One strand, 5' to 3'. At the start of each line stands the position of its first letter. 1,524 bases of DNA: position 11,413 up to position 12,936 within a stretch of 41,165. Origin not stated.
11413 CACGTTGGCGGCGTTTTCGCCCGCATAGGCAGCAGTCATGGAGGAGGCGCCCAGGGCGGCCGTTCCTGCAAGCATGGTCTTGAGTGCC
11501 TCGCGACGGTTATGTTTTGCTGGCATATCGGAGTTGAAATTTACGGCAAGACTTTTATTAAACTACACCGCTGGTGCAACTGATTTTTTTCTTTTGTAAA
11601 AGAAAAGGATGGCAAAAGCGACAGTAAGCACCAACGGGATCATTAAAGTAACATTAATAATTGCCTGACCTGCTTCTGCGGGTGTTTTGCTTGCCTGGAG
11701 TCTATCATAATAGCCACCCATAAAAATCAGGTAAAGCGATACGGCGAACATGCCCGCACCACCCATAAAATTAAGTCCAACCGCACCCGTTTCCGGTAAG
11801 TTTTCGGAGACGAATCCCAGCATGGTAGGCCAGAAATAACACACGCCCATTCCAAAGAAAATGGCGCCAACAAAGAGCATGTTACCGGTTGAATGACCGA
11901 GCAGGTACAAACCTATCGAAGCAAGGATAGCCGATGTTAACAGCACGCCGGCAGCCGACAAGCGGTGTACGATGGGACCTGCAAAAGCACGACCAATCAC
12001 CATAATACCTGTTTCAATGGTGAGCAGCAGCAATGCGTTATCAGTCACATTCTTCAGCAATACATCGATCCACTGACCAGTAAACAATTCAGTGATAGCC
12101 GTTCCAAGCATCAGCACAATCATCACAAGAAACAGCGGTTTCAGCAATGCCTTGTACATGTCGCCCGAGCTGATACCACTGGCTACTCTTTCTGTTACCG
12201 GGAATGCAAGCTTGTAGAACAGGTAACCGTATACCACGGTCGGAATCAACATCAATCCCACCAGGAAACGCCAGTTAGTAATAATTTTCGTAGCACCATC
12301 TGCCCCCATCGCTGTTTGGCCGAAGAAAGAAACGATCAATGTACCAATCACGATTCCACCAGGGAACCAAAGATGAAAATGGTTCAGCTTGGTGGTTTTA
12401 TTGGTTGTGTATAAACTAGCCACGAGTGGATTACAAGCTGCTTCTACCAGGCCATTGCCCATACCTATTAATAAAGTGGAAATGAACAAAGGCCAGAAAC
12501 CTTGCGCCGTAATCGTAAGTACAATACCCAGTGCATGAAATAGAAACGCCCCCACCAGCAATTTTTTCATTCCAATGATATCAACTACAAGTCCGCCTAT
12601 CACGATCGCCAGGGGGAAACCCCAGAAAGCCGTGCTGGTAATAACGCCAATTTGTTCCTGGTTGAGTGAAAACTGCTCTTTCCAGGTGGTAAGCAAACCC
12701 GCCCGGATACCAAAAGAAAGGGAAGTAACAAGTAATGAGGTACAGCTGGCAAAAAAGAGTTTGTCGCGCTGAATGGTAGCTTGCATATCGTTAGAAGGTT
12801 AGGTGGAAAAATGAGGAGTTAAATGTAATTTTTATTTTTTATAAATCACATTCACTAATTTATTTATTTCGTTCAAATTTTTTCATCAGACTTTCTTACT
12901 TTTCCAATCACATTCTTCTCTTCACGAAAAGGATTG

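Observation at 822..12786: Five tandem FAD/GMC dehydrogenase catalytic-subunit paralogs share one TAT-lipoprotein small subunit in a single operon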

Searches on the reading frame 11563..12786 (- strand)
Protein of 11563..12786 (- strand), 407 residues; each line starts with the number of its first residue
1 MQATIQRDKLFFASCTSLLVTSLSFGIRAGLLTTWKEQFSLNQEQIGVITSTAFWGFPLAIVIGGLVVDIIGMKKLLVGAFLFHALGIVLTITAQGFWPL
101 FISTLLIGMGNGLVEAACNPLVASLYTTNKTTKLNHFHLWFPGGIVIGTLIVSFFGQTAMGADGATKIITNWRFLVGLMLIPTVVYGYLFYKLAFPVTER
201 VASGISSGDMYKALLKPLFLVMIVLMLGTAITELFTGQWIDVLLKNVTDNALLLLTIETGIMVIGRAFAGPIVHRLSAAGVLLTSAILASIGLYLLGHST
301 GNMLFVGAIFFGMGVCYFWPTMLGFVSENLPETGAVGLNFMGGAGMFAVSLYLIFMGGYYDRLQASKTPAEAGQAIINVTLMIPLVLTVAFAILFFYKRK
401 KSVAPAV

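Call 3: search_protein_families(library=pfam, proteins=[window:11563-12786:-], max_evalue=0.01)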
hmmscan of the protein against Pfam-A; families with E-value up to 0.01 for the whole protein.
window:11563-12786:- (407 aa): 1 family
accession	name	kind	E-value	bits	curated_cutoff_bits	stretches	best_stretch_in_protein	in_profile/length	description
PF07690.21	MFS_1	-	1.9e-24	86.7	33.4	2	17-343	4-339/347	Major Facilitator Superfamily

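Call 4: search_protein_families(library=ncbifam, proteins=[window:11563-12786:-], max_evalue=0.01)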
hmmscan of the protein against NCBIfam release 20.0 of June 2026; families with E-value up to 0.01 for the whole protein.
window:11563-12786:- (407 aa): 10 families
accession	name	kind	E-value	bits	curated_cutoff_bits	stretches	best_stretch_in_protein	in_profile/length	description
TIGR00895.1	2A0115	subfamily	6e-07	28.7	418.55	1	29-154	37-163/398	aromatic acid/H+ symport family MFS transporter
TIGR00880.1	2_A_01_02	superfamily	1.5e-06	28.4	131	1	59-158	9-109/141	multidrug resistance protein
NF008586.0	PRK11551.1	equivalog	5.5e-06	25.6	410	1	36-159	42-162/406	3-(3-hydroxy-phenyl)propionate transporter MhpT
NF002962.0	PRK03633.1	equivalog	8.2e-06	25.1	361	1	16-158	13-156/382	MFS transporter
NF008650.1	PRK11646.1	equivalog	2.3e-05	23.6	469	1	62-156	64-159/400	multidrug efflux MFS transporter MdtH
TIGR00894.1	2A0114euk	subfamily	4e-05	22.3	626.45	1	36-154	68-185/465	Na(+)-dependent inorganic phosphate cotransporter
TIGR00893.1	2A0114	subfamily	7.5e-05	21.8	395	1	36-193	21-168/399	D-galactonate transporter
NF003024.0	PRK03893.1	subfamily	0.00011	21.2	604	1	7-193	19-195/497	sialate:H+ symport family MFS transporter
NF052357.1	GlucTporGlcPStph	equivalog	0.00015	20.8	750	1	5-185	3-173/445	glucose transporter GlcP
NF049980.1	SfMCT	equivalog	0.002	16.8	320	0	36-317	29-316/378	L-lactate MFS transporter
